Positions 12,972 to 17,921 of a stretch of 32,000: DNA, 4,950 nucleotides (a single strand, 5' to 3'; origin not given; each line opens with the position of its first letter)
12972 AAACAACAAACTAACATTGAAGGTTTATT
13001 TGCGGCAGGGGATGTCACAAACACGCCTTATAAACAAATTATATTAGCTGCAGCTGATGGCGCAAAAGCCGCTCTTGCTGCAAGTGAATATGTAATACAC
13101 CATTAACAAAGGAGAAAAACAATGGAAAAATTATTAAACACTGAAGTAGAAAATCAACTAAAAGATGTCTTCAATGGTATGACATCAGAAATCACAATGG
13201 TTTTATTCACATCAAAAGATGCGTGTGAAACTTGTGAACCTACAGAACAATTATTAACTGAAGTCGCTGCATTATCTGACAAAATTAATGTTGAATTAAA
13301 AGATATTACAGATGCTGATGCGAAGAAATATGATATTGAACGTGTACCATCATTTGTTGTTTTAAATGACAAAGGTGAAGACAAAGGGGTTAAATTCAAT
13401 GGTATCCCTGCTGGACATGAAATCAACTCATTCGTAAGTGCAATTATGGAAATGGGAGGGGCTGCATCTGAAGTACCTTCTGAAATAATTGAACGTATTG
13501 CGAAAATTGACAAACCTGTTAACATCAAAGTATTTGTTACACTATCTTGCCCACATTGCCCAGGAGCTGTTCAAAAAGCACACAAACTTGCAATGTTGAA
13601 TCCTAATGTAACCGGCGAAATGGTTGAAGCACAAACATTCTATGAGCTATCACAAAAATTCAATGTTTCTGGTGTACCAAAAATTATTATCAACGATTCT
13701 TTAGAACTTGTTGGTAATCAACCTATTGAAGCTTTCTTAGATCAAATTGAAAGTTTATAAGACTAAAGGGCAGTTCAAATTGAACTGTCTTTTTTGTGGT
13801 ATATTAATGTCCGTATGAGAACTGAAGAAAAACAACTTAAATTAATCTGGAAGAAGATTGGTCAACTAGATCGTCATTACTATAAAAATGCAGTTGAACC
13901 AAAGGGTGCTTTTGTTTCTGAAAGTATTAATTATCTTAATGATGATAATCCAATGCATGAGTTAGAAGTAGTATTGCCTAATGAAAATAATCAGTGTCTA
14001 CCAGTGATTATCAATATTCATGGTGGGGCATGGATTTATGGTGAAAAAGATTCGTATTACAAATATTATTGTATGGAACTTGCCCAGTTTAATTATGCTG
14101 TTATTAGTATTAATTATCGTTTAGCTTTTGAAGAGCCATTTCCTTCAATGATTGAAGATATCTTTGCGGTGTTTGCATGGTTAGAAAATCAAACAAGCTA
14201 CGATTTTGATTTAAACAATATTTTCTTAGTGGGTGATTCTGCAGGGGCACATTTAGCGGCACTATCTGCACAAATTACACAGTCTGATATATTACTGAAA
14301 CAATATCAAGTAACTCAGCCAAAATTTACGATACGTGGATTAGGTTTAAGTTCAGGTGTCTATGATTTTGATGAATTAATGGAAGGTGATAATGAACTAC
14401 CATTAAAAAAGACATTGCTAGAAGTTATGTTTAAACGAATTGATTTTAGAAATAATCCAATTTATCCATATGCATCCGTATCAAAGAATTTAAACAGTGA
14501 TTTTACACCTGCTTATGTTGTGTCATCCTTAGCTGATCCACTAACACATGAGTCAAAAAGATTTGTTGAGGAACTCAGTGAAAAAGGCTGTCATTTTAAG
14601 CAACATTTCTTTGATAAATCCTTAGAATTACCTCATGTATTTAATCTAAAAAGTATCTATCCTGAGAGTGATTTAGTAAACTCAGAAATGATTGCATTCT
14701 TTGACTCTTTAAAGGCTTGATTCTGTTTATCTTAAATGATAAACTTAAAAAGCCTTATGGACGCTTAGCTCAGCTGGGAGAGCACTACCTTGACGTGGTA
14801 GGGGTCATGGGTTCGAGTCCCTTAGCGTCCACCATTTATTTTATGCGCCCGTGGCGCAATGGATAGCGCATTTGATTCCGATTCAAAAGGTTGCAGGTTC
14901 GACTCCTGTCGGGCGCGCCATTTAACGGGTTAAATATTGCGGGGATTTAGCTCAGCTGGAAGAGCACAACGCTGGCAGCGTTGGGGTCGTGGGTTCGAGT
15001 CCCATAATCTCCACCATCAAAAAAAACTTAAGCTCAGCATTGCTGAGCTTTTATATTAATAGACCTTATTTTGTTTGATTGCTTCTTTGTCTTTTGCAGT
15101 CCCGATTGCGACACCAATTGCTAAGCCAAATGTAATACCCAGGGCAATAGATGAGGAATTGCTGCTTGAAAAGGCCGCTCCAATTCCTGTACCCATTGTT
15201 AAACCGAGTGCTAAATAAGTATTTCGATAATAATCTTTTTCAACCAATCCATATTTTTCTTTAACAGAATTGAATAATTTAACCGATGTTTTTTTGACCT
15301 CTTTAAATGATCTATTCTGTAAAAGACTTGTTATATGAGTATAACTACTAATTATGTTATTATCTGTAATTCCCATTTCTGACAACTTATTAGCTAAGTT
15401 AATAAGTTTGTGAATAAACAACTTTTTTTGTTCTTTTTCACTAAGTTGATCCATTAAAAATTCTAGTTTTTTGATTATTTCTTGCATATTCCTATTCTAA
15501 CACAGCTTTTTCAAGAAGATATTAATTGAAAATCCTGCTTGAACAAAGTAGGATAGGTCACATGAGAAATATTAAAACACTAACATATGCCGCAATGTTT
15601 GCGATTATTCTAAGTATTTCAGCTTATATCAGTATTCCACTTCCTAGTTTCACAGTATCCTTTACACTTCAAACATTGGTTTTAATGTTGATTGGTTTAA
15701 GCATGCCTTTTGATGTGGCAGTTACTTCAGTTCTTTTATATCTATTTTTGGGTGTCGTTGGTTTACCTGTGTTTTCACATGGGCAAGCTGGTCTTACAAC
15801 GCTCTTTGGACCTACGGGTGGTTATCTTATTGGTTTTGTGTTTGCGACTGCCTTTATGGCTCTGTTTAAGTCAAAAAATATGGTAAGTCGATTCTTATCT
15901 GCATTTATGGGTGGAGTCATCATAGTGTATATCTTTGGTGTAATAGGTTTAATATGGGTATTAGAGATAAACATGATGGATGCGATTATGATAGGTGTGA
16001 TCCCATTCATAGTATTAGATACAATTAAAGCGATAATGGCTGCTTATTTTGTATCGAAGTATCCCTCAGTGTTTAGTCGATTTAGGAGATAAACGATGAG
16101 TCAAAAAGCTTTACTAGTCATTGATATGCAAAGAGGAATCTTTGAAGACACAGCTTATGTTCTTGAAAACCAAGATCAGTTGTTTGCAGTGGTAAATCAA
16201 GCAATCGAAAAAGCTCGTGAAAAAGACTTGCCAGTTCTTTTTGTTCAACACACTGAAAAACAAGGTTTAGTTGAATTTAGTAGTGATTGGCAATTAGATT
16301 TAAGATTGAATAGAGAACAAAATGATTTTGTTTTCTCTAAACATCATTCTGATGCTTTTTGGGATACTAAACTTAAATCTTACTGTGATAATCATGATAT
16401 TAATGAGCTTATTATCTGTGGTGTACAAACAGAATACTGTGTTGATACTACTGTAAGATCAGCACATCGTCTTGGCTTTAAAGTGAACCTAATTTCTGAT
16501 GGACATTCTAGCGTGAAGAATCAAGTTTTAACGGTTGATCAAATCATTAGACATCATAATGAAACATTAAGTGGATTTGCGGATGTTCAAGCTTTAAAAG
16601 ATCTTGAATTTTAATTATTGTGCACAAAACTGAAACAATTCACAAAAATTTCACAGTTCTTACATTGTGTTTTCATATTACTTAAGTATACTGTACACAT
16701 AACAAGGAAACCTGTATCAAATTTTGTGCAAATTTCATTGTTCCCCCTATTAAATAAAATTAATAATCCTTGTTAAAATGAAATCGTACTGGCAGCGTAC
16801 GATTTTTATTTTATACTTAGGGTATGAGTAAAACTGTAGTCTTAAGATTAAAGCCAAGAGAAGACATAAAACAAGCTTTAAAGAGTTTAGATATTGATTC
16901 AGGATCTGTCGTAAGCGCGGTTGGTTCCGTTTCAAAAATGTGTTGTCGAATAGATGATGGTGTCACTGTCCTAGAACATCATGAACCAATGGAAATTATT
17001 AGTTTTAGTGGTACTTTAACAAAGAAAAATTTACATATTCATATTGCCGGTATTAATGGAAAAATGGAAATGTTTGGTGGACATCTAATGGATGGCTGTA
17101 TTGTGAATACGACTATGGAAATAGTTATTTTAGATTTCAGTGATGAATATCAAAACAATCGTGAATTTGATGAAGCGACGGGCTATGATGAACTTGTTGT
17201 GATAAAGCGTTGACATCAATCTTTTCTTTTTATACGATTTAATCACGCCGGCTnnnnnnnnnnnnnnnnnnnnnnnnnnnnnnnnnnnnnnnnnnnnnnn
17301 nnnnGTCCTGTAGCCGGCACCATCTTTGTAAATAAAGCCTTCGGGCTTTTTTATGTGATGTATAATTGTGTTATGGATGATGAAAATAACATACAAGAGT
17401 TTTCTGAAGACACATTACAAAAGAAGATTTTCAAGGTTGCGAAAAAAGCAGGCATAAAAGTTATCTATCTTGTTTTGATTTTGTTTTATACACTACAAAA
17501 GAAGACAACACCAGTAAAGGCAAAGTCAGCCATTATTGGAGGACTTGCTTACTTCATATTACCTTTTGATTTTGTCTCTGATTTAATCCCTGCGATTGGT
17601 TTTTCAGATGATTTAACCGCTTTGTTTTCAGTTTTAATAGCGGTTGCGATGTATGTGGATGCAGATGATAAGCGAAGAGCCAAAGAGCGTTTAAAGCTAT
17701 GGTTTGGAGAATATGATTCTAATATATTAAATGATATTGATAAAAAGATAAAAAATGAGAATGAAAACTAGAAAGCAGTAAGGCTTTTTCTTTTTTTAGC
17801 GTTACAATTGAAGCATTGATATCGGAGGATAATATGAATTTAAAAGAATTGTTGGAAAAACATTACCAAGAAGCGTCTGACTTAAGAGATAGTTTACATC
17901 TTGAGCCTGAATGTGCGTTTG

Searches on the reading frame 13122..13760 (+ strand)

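Call 51: search_protein_families(library=pfam, proteins=[window:13122-13760:+], max_evalue=0.001)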
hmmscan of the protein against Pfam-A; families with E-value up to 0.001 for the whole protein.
window:13122-13760:+ (212 aa): 10 families
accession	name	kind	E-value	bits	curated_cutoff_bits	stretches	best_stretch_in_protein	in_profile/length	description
PF13192.12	Thioredoxin_3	-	1.7e-25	89.3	24.8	2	133-209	1-74/76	Thioredoxin domain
PF00085.26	Thioredoxin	-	1.4e-06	28.7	23.5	0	124-192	12-80/103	Thioredoxin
PF13098.12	Thioredoxin_2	-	3.1e-06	27.9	27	0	170-207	61-102/104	Thioredoxin-like domain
PF00462.30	Glutaredoxin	-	4.6e-06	27.2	22.9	0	135-193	1-58/60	Glutaredoxin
PF01323.26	DSBA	-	2.3e-05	24.7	25.6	0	174-209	156-190/191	DSBA-like thioredoxin domain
PF13905.12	Thioredoxin_8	-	3.3e-05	24.6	27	0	11-86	21-93/94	Thioredoxin-like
PF14595.12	Thioredoxin_9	-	4.7e-05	23.7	25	0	117-190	27-103/129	Thioredoxin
PF23357.1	DUF7088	-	6.7e-05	23.5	27.8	0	14-84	12-92/105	Domain of unknown function (DUF7088)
PF05768.20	Glrx-like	-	0.00032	21.4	26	0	27-66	2-40/77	Glutaredoxin-like domain (DUF836)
PF13462.12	Thioredoxin_4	-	0.00035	21.3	23.2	0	132-155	14-37/165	Thioredoxin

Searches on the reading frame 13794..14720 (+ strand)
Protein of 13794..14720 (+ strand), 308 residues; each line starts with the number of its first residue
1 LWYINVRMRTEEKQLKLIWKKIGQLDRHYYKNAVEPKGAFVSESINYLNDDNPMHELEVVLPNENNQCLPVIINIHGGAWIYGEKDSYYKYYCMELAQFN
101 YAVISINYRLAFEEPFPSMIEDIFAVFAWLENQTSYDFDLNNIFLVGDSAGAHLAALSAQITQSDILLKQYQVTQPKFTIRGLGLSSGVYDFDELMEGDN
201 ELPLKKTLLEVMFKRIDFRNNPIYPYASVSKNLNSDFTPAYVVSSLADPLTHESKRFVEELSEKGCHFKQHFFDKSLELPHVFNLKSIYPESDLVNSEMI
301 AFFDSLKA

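Call 51: search_protein_families(library=pfam, proteins=[window:13794-14720:+], max_evalue=0.001)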
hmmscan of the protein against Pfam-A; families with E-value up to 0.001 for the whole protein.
window:13794-14720:+ (308 aa): 3 families
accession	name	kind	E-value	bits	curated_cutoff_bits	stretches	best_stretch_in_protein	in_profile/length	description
PF20434.5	BD-FAE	-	5.7e-31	108.2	26.8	1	57-250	1-202/215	BD-FAE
PF07859.19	Abhydrolase_3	-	2.7e-30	106.1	25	1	72-274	1-202/210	alpha/beta hydrolase fold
PF00135.34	COesterase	-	6.1e-08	32.5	27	1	57-111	88-143/515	Carboxylesterase family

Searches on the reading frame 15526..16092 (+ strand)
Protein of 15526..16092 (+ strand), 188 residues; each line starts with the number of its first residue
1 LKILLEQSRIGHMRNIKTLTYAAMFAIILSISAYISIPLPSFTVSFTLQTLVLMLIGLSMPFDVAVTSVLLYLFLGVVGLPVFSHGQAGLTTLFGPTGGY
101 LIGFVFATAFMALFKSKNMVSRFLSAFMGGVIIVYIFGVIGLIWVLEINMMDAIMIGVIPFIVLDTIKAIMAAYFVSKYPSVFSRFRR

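Call 51: search_protein_families(library=pfam, proteins=[window:15526-16092:+], max_evalue=0.001)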
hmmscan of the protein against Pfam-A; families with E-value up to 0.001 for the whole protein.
window:15526-16092:+ (188 aa): 1 family
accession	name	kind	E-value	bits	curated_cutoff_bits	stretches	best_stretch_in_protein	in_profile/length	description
PF02632.19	BioY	-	7.3e-36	123.6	25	1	43-178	3-137/140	BioY family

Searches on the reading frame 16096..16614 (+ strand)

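Call 51: search_protein_families(library=pfam, proteins=[window:16096-16614:+], max_evalue=0.001)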
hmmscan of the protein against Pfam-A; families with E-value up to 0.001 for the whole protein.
window:16096-16614:+ (172 aa): 1 family
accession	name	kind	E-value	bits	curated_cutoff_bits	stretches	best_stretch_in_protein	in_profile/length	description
PF00857.26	Isochorismatase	-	1.4e-34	120.2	27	1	5-141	2-152/175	Isochorismatase domain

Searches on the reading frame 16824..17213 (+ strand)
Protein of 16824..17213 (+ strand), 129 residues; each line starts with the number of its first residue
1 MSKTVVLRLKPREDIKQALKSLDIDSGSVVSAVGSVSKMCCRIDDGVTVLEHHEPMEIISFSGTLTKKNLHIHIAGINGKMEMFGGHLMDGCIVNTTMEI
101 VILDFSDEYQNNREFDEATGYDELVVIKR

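Call 51: search_protein_families(library=pfam, proteins=[window:16824-17213:+], max_evalue=0.001)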
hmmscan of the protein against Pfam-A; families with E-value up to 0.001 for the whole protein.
window:16824-17213:+ (129 aa): 1 family
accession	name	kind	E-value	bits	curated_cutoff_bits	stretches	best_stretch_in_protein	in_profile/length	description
PF03479.20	PCC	-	4.8e-20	72.4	25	1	4-106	2-116/117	Plants and Prokaryotes Conserved (PCC) domain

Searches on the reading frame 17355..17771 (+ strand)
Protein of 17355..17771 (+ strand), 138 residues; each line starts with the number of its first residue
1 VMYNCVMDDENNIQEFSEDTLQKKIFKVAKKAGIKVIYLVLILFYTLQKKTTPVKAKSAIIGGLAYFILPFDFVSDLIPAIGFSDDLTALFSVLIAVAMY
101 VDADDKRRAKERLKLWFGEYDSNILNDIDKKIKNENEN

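Call 51: search_protein_families(library=pfam, proteins=[window:17355-17771:+], max_evalue=0.001)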
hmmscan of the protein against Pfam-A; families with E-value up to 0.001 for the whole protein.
window:17355-17771:+ (138 aa): 1 family
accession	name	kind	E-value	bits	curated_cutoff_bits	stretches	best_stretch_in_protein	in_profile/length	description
PF06803.17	DUF1232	-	9.6e-11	41.7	23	1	56-90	1-35/37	Protein of unknown function (DUF1232)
